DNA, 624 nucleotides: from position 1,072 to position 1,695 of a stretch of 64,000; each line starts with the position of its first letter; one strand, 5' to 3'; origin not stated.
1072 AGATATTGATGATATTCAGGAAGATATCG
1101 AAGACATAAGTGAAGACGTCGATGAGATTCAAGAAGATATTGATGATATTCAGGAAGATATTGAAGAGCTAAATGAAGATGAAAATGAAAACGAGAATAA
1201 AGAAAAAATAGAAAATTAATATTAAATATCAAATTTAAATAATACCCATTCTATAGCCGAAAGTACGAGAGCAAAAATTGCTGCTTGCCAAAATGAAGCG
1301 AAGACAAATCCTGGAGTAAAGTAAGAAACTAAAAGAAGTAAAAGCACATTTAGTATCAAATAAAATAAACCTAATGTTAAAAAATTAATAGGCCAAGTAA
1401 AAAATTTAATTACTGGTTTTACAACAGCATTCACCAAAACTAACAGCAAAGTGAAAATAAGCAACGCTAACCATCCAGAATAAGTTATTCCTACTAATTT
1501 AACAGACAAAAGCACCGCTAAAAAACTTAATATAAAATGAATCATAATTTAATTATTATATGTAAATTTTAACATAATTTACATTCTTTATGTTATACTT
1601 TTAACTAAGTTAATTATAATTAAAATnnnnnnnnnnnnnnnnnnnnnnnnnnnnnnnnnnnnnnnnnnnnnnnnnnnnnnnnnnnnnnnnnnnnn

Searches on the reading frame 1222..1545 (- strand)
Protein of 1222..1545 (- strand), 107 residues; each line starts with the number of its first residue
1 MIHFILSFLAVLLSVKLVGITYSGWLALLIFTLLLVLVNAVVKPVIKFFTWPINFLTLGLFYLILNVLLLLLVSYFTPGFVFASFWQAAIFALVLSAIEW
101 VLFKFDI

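Call 39: search_protein_families(library=pfam, proteins=[window:1222-1545:-], max_evalue=0.01)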
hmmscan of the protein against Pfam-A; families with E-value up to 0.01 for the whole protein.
window:1222-1545:- (107 aa): 1 family
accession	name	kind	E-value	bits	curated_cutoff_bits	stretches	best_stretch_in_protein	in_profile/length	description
PF04020.18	Phage_holin_4_2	-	6.3e-22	78.6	28.8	1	2-101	5-105/105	Mycobacterial 4 TMS phage holin, superfamily IV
